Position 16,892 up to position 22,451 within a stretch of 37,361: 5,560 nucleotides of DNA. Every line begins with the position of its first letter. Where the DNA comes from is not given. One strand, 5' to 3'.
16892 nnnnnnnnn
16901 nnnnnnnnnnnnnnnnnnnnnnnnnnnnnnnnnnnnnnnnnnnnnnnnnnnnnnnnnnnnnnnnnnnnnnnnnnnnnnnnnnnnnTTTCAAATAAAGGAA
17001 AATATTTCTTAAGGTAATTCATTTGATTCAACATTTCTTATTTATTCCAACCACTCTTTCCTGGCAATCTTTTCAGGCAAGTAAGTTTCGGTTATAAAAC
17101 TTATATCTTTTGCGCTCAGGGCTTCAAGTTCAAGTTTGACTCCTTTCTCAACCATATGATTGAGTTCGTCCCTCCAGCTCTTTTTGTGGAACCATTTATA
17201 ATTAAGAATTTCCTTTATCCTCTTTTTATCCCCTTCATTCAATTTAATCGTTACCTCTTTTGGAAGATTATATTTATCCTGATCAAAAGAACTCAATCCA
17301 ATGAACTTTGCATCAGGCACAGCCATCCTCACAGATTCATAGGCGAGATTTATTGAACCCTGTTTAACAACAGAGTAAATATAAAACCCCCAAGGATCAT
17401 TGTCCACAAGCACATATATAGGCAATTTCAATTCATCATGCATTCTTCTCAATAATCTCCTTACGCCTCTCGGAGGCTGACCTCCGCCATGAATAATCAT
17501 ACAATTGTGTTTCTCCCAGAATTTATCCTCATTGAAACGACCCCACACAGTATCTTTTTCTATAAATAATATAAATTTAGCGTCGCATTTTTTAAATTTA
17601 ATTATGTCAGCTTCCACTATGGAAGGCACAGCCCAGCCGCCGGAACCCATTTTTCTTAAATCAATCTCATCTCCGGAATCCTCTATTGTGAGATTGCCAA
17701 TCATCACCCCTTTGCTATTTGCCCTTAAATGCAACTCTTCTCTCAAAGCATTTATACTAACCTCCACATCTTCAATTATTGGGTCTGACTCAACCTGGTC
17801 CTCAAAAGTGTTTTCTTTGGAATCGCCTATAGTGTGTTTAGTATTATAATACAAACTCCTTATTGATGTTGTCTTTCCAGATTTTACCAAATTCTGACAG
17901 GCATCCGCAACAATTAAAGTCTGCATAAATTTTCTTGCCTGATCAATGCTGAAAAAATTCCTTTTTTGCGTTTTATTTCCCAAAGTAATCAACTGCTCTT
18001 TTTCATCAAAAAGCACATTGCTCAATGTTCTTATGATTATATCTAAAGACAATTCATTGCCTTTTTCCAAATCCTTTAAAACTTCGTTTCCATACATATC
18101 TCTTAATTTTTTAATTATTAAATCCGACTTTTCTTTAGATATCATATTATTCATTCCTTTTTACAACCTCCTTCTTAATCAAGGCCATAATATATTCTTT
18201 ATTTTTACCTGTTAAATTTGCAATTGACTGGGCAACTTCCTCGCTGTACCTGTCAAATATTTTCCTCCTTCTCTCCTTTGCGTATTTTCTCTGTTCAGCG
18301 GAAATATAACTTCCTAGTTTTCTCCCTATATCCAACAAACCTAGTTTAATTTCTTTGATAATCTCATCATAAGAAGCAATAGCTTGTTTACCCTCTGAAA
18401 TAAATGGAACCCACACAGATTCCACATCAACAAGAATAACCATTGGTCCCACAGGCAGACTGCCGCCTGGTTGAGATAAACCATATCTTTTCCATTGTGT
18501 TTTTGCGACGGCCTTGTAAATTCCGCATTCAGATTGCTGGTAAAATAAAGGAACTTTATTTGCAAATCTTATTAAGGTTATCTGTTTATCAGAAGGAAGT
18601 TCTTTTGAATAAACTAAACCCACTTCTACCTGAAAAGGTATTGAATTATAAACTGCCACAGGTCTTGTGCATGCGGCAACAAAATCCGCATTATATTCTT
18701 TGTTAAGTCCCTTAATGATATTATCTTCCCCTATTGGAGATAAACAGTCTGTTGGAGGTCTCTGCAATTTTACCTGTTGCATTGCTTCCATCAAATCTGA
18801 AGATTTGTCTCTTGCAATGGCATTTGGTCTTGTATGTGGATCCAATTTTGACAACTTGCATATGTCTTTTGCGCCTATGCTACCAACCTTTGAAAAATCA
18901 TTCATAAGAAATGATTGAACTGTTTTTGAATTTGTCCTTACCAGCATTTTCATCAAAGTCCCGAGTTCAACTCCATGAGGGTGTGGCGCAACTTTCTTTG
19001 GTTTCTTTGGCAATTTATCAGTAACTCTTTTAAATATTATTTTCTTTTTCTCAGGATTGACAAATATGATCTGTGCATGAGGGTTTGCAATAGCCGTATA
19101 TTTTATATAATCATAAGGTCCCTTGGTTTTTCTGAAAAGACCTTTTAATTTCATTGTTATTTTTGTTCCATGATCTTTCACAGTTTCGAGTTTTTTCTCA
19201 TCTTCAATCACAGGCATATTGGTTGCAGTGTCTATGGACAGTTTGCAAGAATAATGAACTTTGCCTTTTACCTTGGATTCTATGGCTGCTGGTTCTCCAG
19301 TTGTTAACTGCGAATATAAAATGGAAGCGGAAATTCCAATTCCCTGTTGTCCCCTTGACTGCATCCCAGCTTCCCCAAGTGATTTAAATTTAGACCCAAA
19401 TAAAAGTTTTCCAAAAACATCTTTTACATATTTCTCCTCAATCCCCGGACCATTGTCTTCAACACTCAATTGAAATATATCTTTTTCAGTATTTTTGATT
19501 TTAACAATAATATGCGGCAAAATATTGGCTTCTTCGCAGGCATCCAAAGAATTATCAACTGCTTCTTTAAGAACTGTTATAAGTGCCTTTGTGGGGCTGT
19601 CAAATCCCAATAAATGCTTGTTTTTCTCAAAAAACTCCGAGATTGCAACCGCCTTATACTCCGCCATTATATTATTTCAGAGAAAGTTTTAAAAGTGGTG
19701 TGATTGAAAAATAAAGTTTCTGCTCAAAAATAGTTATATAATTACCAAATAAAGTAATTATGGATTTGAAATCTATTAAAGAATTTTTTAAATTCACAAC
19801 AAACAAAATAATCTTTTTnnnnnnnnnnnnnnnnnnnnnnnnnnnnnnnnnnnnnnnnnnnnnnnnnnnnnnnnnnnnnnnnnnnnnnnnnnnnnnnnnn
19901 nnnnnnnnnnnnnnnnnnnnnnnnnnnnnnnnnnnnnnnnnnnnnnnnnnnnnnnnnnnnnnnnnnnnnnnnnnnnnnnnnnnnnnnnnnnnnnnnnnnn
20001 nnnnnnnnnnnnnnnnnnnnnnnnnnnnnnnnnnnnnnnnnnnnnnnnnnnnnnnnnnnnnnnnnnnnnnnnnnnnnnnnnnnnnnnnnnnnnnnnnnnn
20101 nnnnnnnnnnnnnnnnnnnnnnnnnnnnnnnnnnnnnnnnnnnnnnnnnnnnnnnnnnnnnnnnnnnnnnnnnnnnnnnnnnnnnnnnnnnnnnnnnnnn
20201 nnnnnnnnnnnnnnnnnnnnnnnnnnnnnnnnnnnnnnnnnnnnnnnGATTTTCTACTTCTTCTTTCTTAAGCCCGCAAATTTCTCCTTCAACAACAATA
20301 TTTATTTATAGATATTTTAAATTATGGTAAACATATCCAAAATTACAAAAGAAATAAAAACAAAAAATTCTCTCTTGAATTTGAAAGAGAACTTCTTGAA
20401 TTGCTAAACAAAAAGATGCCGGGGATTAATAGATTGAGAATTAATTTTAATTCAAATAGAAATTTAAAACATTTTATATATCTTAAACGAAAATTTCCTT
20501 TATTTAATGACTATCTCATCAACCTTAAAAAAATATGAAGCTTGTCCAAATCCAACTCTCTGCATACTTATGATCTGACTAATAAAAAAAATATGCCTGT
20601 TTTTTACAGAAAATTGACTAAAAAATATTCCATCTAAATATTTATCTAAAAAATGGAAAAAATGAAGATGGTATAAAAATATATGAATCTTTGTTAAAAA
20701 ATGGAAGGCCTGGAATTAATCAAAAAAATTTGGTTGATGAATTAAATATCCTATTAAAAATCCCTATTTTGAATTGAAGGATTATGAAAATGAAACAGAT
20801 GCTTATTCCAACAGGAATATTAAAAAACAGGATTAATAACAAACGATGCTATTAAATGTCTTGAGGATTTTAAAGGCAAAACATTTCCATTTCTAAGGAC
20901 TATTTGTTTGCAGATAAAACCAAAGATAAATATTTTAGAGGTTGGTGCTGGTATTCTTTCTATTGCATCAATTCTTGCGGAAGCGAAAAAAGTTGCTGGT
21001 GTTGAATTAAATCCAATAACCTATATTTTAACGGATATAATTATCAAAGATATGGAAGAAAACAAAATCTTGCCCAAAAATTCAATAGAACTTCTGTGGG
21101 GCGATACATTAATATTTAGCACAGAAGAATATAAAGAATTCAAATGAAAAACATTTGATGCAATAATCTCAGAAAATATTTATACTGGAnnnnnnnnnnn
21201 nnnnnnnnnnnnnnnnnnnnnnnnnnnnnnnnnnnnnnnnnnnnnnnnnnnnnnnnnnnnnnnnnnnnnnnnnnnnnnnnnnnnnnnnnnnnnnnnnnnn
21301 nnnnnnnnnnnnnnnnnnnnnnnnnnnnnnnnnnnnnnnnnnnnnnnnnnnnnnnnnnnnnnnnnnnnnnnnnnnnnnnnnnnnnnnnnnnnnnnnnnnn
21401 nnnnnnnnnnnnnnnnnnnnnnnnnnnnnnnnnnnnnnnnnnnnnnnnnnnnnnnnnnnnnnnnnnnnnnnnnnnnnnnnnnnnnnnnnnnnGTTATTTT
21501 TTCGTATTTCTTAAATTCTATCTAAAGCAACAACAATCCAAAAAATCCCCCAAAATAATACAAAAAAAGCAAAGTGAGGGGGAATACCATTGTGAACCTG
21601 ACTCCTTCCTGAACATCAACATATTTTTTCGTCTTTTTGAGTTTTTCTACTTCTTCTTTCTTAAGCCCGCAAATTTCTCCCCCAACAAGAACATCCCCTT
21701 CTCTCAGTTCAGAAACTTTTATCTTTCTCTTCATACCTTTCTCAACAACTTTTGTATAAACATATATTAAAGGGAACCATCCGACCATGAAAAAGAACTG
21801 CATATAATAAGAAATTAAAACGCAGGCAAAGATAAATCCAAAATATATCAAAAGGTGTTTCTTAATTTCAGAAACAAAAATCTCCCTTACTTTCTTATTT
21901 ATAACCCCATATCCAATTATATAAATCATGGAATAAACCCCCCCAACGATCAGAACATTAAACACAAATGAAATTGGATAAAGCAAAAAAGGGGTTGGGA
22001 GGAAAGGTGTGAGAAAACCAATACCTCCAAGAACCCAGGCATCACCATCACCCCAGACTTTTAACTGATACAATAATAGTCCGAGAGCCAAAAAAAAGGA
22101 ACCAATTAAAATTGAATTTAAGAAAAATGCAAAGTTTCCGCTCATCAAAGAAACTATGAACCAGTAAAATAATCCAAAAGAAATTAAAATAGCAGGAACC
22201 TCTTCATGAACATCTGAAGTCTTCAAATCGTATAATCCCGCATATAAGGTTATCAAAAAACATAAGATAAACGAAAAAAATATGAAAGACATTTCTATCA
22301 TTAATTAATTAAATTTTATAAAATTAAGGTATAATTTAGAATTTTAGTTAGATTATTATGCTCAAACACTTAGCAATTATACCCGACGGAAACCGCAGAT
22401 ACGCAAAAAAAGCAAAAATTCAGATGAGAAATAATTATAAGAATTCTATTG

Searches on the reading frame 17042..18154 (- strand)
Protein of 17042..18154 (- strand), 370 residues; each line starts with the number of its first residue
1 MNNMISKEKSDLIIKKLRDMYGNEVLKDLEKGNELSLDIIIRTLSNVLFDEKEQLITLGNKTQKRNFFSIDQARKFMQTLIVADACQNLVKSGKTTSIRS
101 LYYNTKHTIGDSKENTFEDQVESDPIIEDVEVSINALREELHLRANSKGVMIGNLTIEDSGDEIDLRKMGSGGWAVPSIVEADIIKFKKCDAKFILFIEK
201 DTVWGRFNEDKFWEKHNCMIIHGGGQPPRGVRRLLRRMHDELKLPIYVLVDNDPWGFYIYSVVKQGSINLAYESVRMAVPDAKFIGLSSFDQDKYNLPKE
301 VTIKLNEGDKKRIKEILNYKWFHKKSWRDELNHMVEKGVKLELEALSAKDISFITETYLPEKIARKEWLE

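Call 26: search_protein_families(library=ncbifam, proteins=[window:17042-18154:-], max_evalue=0.00001)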
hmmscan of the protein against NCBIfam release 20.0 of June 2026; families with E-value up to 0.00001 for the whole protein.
window:17042-18154:- (370 aa): 6 families
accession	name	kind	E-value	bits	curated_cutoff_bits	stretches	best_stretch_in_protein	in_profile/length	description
NF003333.0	PRK04342.1-2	equivalog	5.4e-170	565.1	465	1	8-370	6-367/367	DNA topoisomerase IV subunit A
NF003336.0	PRK04342.1-5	equivalog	1.2e-113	379.9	531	1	4-370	7-386/386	DNA topoisomerase IV subunit A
NF003335.0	PRK04342.1-4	equivalog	3.3e-78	263.2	424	1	8-367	16-371/373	DNA topoisomerase VI subunit A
NF003334.0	PRK04342.1-3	equivalog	1.1e-69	235.1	658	1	8-364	3-349/354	DNA topoisomerase IV subunit A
NF003332.0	PRK04342.1-1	equivalog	2.8e-68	230.5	538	1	22-364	19-358/363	DNA topoisomerase IV subunit A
NF003337.0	PRK04342.1-6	equivalog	1.2e-62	212.1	675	1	3-368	5-368/370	DNA topoisomerase IV subunit A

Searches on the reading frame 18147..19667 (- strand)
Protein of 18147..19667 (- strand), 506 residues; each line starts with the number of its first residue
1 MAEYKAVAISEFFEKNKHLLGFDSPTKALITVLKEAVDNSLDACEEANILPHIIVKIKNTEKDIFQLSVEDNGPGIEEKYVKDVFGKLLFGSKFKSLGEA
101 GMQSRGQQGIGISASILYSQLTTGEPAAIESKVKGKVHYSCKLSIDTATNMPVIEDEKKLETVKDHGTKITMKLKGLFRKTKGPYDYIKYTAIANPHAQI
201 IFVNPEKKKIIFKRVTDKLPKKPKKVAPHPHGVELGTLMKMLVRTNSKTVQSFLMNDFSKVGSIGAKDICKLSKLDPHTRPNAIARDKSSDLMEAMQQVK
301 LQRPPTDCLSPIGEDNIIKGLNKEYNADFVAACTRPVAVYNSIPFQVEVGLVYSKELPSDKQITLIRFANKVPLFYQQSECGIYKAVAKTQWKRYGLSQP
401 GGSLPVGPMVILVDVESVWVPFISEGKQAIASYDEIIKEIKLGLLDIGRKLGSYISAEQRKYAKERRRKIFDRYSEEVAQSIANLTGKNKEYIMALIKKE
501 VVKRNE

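Call 26: search_protein_families(library=ncbifam, proteins=[window:18147-19667:-], max_evalue=0.00001)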
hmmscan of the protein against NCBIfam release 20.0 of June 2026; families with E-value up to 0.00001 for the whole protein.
window:18147-19667:- (506 aa): 5 families
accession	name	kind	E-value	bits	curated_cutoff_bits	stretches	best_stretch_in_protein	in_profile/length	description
NF003218.0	PRK04184.1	equivalog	1.2e-193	644.6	274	1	3-500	11-505/539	DNA topoisomerase VI subunit B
TIGR01052.1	top6b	equivalog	8.7e-160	532.3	380.7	1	3-488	3-487/488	DNA topoisomerase VI subunit B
NF011439.0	PRK14868.1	equivalog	4e-152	508.1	1310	2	4-270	22-283/795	DNA topoisomerase VI subunit B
NF011438.0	PRK14867.1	equivalog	7.1e-107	358.5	1143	2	2-269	10-273/659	DNA topoisomerase VI subunit B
NF008298.1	PRK11086.1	subfamily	7.6e-06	24.6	520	0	26-87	421-480/529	DcuS/MalK family sensor histidine kinase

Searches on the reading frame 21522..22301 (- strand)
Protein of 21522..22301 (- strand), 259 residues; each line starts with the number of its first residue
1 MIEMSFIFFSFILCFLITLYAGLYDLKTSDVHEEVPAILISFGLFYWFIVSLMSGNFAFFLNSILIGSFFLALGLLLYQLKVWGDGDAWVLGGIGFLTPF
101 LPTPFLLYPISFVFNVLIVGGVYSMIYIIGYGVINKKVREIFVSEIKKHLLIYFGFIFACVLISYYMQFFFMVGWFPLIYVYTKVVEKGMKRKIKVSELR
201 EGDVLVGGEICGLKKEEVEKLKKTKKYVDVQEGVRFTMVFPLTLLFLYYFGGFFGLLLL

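Call 86: search_protein_families(library=pfam, proteins=[window:21522-22301:-], max_evalue=0.001)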
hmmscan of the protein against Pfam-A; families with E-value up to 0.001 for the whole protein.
window:21522-22301:- (259 aa): 1 family
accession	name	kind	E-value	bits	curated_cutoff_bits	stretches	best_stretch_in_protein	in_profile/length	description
PF01478.23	Peptidase_A24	-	1.6e-06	28.9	26.5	1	13-124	2-103/104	Type IV leader peptidase family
